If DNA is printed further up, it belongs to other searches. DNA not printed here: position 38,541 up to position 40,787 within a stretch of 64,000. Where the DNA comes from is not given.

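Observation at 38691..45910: Atypical Tad/Flp pilus locus: fused TadZ-like::TadA ATPase, two pilins, attenuator after flp, palindromic operator. No tadB, tadC or tadV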

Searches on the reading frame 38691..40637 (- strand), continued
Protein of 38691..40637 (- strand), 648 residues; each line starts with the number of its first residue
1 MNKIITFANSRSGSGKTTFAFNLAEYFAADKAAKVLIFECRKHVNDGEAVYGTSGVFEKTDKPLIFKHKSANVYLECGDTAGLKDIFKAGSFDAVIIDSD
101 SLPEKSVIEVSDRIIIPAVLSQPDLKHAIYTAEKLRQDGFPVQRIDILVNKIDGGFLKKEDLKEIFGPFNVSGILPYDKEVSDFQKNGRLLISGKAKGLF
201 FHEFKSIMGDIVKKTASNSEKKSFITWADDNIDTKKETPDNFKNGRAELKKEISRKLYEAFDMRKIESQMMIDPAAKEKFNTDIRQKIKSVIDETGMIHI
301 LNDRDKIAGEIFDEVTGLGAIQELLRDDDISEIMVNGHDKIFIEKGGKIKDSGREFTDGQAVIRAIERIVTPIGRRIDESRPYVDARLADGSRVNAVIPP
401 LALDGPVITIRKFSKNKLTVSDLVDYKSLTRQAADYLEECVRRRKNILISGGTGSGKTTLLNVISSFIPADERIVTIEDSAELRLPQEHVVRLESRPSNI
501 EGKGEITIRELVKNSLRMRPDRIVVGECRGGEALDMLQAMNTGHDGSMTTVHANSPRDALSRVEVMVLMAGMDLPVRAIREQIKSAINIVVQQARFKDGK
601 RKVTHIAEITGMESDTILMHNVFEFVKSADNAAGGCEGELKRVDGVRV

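Call 13: find_encoding_contigs(protein=P0007, flank=10000, max_places=2)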
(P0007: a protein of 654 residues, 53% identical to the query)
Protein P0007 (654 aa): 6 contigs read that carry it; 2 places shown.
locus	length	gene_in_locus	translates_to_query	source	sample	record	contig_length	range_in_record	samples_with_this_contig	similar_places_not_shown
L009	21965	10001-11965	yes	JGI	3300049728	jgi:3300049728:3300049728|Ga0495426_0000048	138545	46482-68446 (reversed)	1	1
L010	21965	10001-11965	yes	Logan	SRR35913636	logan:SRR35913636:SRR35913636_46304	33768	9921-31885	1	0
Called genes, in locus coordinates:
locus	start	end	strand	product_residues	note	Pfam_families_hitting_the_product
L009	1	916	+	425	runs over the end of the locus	PF06808:DctM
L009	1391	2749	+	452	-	PF13174:TPR_6 (faint), PF13424:TPR_12 (faint), PF13428:TPR_14 (faint), PF14559:TPR_19 (faint), PF07719:TPR_2 (faint), PF13432:TPR_16 (faint), PF00515:TPR_1, PF13414:TPR_11 (weak), +2 more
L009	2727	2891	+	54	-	-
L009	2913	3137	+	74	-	PF04964:Flp_Fap (weak)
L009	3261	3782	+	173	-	PF07811:TadE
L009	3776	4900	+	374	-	PF13400:Tad (weak)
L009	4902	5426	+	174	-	PF07811:TadE (weak)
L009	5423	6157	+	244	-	PF27226:AF_1845 (weak)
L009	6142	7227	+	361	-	-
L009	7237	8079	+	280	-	PF16976:RcpC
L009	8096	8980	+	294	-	-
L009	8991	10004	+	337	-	PF13629:T2SS-T3SS_pil_N (weak), PF00263:Secretin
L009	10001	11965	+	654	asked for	PF00005:ABC_tran (faint), PF01656:CbiA (weak), PF13555:AAA_29 (faint), PF20720:nSTAND3 (faint), PF00437:T2SSE, PF27713:UCP018868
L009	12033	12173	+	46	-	-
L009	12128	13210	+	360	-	PF02661:Fic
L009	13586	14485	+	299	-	-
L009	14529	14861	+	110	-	PF01906:YbjQ_1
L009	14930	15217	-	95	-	-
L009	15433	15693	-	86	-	-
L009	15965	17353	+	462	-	PF00149:Metallophos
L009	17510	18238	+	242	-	PF01569:PAP2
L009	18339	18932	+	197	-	-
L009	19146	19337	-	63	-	-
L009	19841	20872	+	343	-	PF25174:Beta-prop_THOC3 (faint)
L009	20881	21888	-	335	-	PF03601:Cons_hypoth698, PF03812:KdgT (faint)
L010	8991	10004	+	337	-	PF13629:T2SS-T3SS_pil_N (weak), PF00263:Secretin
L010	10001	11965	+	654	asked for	PF00005:ABC_tran (faint), PF01656:CbiA (weak), PF13555:AAA_29 (faint), PF20720:nSTAND3 (faint), PF00437:T2SSE, PF27713:UCP018868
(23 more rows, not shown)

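Call 14: find_encoding_contigs(protein=P0059, flank=10000, max_places=1)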
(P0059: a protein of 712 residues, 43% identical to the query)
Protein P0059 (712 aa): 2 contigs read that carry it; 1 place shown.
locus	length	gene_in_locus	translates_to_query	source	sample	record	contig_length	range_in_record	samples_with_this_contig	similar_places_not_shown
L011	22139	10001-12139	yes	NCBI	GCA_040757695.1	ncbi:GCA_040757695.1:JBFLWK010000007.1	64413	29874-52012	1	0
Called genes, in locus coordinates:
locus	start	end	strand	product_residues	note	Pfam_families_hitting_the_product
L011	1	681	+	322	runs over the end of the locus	PF01261:AP_endonuc_2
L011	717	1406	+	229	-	-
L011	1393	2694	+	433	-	PF02272:DHHA1 (faint), PF01368:DHH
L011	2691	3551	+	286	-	PF01048:PNP_UDP_1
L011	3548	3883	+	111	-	PF01909:NTP_transf_2, PF18765:Polbeta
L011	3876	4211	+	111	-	PF01934:HepT-like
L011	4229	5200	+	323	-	PF01261:AP_endonuc_2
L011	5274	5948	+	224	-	-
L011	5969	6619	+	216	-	-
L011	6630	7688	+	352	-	PF00962:A_deaminase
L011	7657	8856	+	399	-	-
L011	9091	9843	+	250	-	PF16976:RcpC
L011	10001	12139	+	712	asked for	PF01656:CbiA (weak), PF10609:ParA, PF13614:AAA_31, PF00437:T2SSE, PF27713:UCP018868 (weak)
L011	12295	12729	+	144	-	-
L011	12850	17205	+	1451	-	PF10029:DUF2271 (faint), PF13585:CHU_C (faint), PF13860:FlgD_ig (weak), PF09813:Coa3_cc (faint), PF13860:FlgD_ig (weak), PF18962:Por_Secre_tail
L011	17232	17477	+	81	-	PF05635:23S_rRNA_IVP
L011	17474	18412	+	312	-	PF11751:PorP_SprF (faint)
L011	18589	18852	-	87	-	-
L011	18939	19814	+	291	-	PF00482:T2SSF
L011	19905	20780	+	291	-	PF00482:T2SSF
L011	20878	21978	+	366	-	PF17203:sCache_3_2 (weak)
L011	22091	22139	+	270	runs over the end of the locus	PF24575:TPR_Slam (faint), PF07719:TPR_2 (faint), PF13414:TPR_11 (faint), PF13432:TPR_16 (faint), PF14559:TPR_19 (faint)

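Call 15: find_encoding_contigs(protein=P0096, flank=10000, max_places=1)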
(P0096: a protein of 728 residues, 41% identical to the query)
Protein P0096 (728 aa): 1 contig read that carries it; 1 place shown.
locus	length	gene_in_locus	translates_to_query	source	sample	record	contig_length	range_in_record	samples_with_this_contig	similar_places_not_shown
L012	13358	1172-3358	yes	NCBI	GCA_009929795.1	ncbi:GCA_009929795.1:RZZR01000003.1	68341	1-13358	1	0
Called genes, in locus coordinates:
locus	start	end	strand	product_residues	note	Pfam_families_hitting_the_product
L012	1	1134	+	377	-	PF00263:Secretin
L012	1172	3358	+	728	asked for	PF00005:ABC_tran (faint), PF01656:CbiA, PF10609:ParA (faint), PF00437:T2SSE, PF27713:UCP018868 (weak)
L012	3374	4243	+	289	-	PF00482:T2SSF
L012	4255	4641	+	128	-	PF03330:DPBB_1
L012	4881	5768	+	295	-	PF00482:T2SSF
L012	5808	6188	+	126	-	PF02643:DUF192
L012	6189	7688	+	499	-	PF16697:Yop-YscD_cpl, PF00498:FHA, PF00989:PAS, PF08448:PAS_4 (faint), PF13426:PAS_9 (weak)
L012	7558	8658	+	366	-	PF16697:Yop-YscD_cpl, PF00498:FHA, PF13414:TPR_11 (faint)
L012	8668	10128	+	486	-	PF16697:Yop-YscD_cpl, PF00498:FHA, PF07719:TPR_2 (faint), PF13428:TPR_14 (faint), PF14559:TPR_19 (faint)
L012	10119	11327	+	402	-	PF13429:TPR_15 (faint), PF13371:TPR_9 (faint), PF13431:TPR_17 (faint), PF00515:TPR_1 (faint), PF13428:TPR_14 (weak), PF23914:TPR_CcmH_CycH (weak), PF14559:TPR_19 (weak), PF13432:TPR_16 (weak), +2 more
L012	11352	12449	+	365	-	PF00437:T2SSE, PF27713:UCP018868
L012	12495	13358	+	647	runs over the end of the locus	PF00069:Pkinase, PF07714:PK_Tyr_Ser-Thr, PF13424:TPR_12 (faint), PF07719:TPR_2 (faint), PF13414:TPR_11 (faint), PF13428:TPR_14 (faint), PF14559:TPR_19 (weak), PF13432:TPR_16 (weak), +3 more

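Call 16: find_encoding_contigs(protein=P0024, flank=10000, max_places=1)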
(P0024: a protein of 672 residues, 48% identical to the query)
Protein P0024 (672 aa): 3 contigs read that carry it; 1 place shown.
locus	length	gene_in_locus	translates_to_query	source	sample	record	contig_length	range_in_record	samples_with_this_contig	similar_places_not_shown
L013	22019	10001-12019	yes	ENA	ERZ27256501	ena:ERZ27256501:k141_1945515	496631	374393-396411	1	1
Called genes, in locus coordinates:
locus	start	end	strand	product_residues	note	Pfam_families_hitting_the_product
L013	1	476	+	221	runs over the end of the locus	PF07661:MORN_2 (faint)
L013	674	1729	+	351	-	PF00586:AIRS, PF02769:AIRS_C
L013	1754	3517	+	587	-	PF07715:Plug (weak)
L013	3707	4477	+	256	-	-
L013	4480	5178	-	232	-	-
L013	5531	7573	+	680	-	PF03477:ATP-cone, PF13597:NRDD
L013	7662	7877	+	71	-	PF13597:NRDD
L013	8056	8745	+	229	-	PF13353:Fer4_12, PF04055:Radical_SAM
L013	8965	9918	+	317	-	PF13629:T2SS-T3SS_pil_N, PF00263:Secretin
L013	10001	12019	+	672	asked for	PF01078:Mg_chelatase (faint), PF01656:CbiA (faint), PF00437:T2SSE, PF27713:UCP018868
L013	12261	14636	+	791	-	PF11028:TMEM260_N, PF13424:TPR_12 (faint), PF28495:TMEM260_2 (weak), PF00515:TPR_1 (faint), PF07719:TPR_2 (faint), PF13181:TPR_8 (faint), PF13374:TPR_10 (faint), PF21033:RMD1-3 (weak), +2 more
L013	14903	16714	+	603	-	-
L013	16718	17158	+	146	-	PF03479:PCC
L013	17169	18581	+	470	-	PF02310:B12-binding, PF04055:Radical_SAM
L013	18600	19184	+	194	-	-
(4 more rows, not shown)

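Call 27: find_related_loci(query=A3, collection=metagenome_contigs, flank=10000)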
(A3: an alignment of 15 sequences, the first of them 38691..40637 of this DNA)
Query A3 (648 aa) in metagenome_contigs; peptide patterns used: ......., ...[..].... (x = any residue, [..] = any of these).
600 stretches matched a pattern (row limit reached: there are more); 596 encode a relative of the query (tblastn E <= 1e-3); the best 80 are kept; 80 distinct loci.
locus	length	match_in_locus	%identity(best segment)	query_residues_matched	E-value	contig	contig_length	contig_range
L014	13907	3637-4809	59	247-638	1e-152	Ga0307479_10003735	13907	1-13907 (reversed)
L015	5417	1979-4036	41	1-640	3e-154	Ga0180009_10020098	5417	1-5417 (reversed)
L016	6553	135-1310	57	244-638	5e-145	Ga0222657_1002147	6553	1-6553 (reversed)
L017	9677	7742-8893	57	258-641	1e-142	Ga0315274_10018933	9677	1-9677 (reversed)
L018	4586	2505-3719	54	230-634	2e-144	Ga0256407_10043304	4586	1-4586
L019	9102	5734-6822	60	284-647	1e-140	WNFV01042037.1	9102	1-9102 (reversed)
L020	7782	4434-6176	45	87-635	3e-140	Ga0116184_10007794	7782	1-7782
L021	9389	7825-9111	52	204-625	5e-140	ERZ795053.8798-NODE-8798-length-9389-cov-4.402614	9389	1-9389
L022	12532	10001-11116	58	261-625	5e-140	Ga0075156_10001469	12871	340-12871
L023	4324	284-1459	57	261-647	6e-143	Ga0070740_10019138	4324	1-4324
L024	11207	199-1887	42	91-625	1e-139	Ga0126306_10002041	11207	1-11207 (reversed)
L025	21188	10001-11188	54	237-640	4e-139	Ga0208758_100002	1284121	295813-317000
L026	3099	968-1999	61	282-625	3e-145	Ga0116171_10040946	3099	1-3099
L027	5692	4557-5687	59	233-613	9e-140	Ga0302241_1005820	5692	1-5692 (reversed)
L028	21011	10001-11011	63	310-646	1e-138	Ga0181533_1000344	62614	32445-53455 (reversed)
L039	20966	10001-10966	64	304-625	8e-137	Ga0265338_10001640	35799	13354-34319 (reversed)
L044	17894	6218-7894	45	92-625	5e-136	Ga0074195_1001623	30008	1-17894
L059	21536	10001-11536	47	135-638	1e-134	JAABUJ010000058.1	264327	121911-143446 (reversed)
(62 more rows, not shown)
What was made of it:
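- Tried and rejected: A metagenome scan with an alignment of the clade's ATPases (call 27).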

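Call 48: search_protein_families(library=pfam, proteins=[L039:8843-11074:+, L039:7107-8615:+, L039:8622-9020:+, L039:3877-4596:+, L039:3413-3880:+, L044:5831-8041:+, L044:8887-10458:+, L009:6142-7227:+, L009:8096-8980:+, L009:5423-6157:+], max_evalue=0.01)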
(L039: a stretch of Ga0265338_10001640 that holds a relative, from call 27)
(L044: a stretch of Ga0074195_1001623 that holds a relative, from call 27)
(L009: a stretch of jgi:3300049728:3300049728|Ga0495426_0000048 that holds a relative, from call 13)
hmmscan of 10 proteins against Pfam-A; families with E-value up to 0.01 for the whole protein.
L039:8843-11074:+ (743 aa): 5 families
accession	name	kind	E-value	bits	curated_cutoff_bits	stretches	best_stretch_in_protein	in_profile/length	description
PF00437.27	T2SSE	-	5.3e-63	213.3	24.9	1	401-676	5-275/370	Type II/IV secretion system protein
PF00005.33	ABC_tran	-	0.0002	22.4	25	1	523-563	7-46/137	ABC transporter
PF20720.3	nSTAND3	-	0.0031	17.7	27.2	1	524-566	14-57/155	Novel STAND NTPase 3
PF13191.12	AAA_16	-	0.0061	17.5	32.6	0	527-563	24-60/167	AAA ATPase domain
PF13521.12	AAA_28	-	0.0085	16.8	27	0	530-550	2-22/164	AAA domain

L039:7107-8615:+ (502 aa): 0 families

L039:8622-9020:+ (132 aa): 0 families

L039:3877-4596:+ (239 aa): 0 families

L039:3413-3880:+ (155 aa): 1 family
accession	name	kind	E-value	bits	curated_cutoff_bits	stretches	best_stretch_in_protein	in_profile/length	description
PF07811.17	TadE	-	4.9e-09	36.6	22.9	1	12-54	1-43/43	TadE-like protein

L044:5831-8041:+ (736 aa): 19 families
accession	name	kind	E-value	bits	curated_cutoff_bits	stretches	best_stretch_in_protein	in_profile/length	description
PF00437.27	T2SSE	-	1.8e-60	205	24.9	1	377-655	3-277/370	Type II/IV secretion system protein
PF01656.29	CbiA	-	5.2e-16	59.2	25.4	1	18-115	1-54/125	CobQ/CobB/MinD/ParA nucleotide binding domain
PF13614.12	AAA_31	-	3.3e-15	56.9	27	1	16-163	2-151/177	AAA domain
PF10609.15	ParA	-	1.7e-13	51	27.1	1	16-67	4-54/246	NUBPL iron-transfer P-loop NTPase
PF00142.24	Fer4_NifH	-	1e-06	28.9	25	1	22-83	6-66/271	4Fe-4S iron sulfur cluster binding proteins, NifH/frxC family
PF09140.17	MipZ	-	1e-06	28.7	20.7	1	18-64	3-48/262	ATPase MipZ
PF20720.3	nSTAND3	-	2.1e-06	27.9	27.2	0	20-74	21-72/155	Novel STAND NTPase 3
PF13245.12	AAA_19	-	0.00013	22.6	25.1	0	504-529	9-34/134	AAA domain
PF07015.17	VirC1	-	0.00016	21.5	24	1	16-53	2-39/231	VirC1 protein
PF02374.21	ArsA_ATPase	-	0.00089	19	24.3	1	20-53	5-38/305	Anion-transporting ATPase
PF25199.1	nSTAND_NTPase5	-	0.001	19.3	34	0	507-549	42-86/145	Novel STAND NTPase 5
PF13481.12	AAA_25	-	0.001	19.1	27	0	17-48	34-64/195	AAA domain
PF01580.24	FtsK_SpoIIIE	-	0.0013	18.7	24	0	507-526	40-59/221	FtsK/SpoIIIE family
PF00005.33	ABC_tran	-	0.0014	19.7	25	1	505-543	10-48/137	ABC transporter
PF13604.12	AAA_30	-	0.0025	18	27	0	507-532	19-44/191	AAA domain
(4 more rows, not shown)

L044:8887-10458:+ (523 aa): 0 families

L009:6142-7227:+ (361 aa): 0 families

L009:8096-8980:+ (294 aa): 1 family
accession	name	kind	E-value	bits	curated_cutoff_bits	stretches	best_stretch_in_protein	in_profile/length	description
PF03349.22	Toluene_X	-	0.0063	15.5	29.7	1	38-90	26-77/421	Outer membrane protein transport protein (OMPP1/FadL/TodX)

L009:5423-6157:+ (244 aa): 0 families
